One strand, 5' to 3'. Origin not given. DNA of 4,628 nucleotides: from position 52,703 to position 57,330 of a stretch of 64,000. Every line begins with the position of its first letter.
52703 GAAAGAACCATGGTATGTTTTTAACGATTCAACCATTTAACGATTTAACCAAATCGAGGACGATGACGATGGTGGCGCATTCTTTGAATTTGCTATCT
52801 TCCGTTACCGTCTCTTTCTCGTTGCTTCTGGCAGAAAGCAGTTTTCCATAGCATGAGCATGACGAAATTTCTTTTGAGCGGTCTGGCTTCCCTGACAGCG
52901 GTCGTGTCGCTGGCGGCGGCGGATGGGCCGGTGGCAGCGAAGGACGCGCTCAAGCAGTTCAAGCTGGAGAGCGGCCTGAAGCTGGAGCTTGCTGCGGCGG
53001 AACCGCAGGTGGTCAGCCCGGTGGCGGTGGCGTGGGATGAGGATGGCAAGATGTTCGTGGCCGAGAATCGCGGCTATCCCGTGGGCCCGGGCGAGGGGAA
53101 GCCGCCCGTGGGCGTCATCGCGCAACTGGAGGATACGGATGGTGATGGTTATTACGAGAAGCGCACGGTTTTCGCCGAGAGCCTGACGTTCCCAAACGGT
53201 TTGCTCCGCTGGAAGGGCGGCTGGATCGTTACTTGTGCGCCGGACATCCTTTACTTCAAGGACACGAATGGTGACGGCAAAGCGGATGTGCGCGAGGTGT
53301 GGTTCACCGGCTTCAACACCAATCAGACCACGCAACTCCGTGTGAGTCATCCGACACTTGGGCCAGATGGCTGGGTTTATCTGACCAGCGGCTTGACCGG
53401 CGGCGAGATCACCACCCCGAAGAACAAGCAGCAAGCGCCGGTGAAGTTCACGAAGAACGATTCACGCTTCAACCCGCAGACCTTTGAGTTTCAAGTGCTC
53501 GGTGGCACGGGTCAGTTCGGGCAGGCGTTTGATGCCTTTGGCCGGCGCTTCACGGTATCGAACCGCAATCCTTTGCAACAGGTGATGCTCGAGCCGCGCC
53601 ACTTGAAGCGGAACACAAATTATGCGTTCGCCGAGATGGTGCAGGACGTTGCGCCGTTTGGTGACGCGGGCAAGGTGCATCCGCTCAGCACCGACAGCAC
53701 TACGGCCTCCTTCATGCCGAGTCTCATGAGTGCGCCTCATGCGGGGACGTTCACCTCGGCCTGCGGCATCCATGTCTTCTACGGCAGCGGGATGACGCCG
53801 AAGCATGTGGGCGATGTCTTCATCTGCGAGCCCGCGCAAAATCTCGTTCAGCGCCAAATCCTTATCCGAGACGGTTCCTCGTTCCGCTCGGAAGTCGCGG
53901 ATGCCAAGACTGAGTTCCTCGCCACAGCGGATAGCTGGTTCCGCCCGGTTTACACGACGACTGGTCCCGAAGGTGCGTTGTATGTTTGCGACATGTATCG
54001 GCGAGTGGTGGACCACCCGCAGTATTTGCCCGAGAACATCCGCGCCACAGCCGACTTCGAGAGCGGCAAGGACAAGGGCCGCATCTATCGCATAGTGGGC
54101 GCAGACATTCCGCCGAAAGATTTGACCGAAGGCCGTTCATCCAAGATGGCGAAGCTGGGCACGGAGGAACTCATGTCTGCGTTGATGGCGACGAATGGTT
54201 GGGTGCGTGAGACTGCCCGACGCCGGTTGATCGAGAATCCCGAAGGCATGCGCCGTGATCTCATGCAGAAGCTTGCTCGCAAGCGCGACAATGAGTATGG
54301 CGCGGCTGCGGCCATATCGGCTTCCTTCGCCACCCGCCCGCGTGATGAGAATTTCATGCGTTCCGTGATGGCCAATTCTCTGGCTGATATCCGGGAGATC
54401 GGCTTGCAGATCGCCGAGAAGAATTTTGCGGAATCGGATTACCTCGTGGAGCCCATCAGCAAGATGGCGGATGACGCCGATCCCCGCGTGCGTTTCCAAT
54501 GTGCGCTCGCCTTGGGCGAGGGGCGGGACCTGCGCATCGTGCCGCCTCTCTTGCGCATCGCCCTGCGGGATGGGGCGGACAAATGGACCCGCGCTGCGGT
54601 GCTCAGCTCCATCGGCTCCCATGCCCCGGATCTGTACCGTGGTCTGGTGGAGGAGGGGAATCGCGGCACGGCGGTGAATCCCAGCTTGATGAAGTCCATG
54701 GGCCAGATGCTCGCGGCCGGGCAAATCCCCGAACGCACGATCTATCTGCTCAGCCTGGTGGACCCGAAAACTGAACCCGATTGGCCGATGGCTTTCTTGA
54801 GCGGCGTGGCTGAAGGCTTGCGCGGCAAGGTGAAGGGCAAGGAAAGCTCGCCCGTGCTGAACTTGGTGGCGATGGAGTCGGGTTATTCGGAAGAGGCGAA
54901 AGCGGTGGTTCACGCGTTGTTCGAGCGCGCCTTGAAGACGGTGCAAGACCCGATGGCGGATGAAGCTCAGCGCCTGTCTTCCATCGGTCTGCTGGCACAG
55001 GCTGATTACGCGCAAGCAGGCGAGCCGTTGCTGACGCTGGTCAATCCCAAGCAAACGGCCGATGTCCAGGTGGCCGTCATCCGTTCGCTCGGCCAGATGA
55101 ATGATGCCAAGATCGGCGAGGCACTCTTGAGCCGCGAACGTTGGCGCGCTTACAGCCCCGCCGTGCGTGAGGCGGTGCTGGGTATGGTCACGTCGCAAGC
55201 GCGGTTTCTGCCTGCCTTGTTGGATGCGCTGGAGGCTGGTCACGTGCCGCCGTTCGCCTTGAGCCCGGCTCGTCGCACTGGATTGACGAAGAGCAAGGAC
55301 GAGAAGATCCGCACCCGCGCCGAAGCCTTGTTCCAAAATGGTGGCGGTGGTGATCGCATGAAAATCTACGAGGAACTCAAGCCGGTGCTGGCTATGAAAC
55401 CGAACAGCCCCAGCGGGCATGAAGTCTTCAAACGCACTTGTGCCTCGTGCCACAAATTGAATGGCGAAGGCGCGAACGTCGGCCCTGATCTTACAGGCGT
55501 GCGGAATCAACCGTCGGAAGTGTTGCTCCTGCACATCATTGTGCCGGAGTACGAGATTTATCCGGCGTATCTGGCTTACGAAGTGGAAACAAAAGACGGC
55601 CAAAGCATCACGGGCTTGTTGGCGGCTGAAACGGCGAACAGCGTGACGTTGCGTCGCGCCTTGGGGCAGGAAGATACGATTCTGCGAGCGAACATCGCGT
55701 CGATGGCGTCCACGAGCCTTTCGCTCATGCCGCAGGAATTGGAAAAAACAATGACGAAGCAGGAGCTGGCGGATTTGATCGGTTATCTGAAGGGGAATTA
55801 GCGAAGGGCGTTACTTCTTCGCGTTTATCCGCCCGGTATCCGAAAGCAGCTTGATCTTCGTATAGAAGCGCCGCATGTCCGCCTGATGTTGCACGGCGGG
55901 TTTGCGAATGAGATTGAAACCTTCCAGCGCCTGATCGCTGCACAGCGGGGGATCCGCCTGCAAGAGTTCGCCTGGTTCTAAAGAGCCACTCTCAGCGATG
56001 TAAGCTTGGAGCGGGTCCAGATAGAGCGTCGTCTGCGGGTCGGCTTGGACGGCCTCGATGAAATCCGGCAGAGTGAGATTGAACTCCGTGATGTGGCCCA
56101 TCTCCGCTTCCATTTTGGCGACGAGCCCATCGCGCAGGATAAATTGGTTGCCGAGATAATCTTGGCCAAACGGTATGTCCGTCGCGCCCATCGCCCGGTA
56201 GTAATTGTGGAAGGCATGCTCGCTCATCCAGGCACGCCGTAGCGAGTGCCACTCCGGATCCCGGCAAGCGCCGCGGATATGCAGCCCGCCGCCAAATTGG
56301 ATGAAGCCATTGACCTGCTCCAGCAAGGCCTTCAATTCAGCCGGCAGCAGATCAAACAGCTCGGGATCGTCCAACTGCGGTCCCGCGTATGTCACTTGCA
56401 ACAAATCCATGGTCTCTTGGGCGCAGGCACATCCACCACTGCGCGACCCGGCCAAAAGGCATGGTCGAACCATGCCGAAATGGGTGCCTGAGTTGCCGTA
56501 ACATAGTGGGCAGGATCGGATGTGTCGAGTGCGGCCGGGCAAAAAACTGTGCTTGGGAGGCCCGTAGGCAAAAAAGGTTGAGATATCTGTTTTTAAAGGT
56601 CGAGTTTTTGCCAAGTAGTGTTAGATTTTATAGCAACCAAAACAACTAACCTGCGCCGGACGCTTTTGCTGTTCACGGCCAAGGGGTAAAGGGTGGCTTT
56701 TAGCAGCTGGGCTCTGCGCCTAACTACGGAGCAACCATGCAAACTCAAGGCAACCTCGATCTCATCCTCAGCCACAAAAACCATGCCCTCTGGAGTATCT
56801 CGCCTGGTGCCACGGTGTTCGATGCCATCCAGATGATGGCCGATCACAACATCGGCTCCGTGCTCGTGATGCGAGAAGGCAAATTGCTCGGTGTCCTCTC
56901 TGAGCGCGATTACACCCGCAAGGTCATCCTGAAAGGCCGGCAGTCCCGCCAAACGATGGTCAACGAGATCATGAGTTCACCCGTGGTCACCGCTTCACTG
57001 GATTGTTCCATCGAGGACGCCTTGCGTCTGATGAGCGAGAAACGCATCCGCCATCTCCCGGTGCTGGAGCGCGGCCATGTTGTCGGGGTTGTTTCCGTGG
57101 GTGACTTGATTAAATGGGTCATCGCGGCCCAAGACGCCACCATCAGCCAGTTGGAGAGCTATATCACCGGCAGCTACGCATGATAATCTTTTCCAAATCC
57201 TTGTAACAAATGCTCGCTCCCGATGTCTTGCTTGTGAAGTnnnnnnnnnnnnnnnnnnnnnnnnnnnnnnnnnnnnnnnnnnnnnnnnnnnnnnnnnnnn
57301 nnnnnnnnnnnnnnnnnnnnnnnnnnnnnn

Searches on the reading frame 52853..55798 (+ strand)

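Call 80: search_protein_families(library=pfam, proteins=[window:52853-55798:+], max_evalue=0.001)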
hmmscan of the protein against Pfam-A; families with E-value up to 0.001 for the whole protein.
window:52853-55798:+ (982 aa): 4 families
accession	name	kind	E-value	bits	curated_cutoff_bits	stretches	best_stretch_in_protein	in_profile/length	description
PF23500.1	DUF7133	-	2.9e-122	409.1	27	1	30-416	3-383/385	Domain of unknown function (DUF7133)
PF13646.12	HEAT_2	-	3.9e-08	33.9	27.7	1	530-587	31-87/88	HEAT repeats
PF00034.26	Cytochrom_C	-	1.1e-07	33.5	21.3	1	855-886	4-36/90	Cytochrome c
PF13442.11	Cytochrome_CBB3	-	1.8e-05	25.4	27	1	854-888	5-35/68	Cytochrome C oxidase, cbb3-type, subunit III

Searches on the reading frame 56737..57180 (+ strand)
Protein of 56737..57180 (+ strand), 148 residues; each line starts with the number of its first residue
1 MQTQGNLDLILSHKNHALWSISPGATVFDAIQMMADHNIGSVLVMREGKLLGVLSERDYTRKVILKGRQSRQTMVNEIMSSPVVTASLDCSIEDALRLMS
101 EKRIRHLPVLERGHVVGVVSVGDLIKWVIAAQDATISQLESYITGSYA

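Call 3: search_protein_families(library=pfam, proteins=[window:56737-57180:+], max_evalue=0.1)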
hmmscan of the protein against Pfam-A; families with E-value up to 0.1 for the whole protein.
window:56737-57180:+ (148 aa): 2 families
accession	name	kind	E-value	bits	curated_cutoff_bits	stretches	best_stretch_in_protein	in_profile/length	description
PF00571.33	CBS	-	4.1e-29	101.1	24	2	75-128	1-55/57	CBS domain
PF05372.16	Delta_lysin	-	0.091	12.5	25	0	121-129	9-17/25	Delta lysin family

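Call 4: search_protein_families(library=ncbifam, proteins=[window:56737-57180:+], max_evalue=0.1)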
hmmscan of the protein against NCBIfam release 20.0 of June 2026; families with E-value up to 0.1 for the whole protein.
window:56737-57180:+ (148 aa): 28 families (the best 25 are shown)
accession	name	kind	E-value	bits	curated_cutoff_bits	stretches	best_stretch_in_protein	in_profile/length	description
TIGR01302.1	IMP_dehydrog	equivalog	2.2e-13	49.9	481.5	1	20-128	92-200/450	IMP dehydrogenase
NF041552.1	TF_PrdR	equivalog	1.1e-12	47.1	795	1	20-140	18-137/577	sigma-54 dependent transcriptional regulator PrdR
TIGR00393.1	kpsF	subfamily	2.1e-12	47.2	203.7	1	16-119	165-267/268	KpsF/GutQ family sugar-phosphate isomerase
NF053704.1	TransRegCcpNBacil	equivalog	5.7e-10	38.9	260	2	71-135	73-137/208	transcriptional regulator CcpN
NF011442.0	PRK14869.1-4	equivalog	7.3e-09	34.6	400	2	73-131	70-129/543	putative manganese-dependent inorganic diphosphatase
NF011447.0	PRK14869.2-3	equivalog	7.1e-08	31.5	522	2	15-72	75-132/540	putative manganese-dependent inorganic diphosphatase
NF008141.0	PRK10892.1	equivalog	8.9e-08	31.7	505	1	17-126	215-324/328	arabinose-5-phosphate isomerase KdsD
NF053603.1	HhpR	exception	2.1e-07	30.4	520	1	73-130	222-280/282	CBS domain-containing high hydrostatic pressure regulator HhpR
NF011443.0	PRK14869.1-5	equivalog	2.1e-07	29.8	335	1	73-135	69-132/546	putative manganese-dependent inorganic diphosphatase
TIGR01186.1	proV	subfamily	2.6e-07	30.1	326.6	1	12-129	246-358/363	betaine/proline/choline family ABC transporter ATP-binding protein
NF005869.0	PRK07807.1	equivalog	7.7e-07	28.5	549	1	20-127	101-203/479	GuaB1 family IMP dehydrogenase-related protein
NF011440.0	PRK14869.1-2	equivalog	9.4e-07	27.8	746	1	73-131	67-126/541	putative manganese-dependent inorganic diphosphatase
NF008581.0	PRK11543.1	equivalog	1.8e-06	27.2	481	1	13-126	204-317/321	arabinose-5-phosphate isomerase GutQ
NF011445.0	PRK14869.2-1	equivalog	7.1e-06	24.7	483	1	75-133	70-129/548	putative manganese-dependent inorganic diphosphatase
NF052358.1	GMPRedGuaB1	equivalog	1.3e-05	24.6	675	1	20-126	101-202/479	GMP reductase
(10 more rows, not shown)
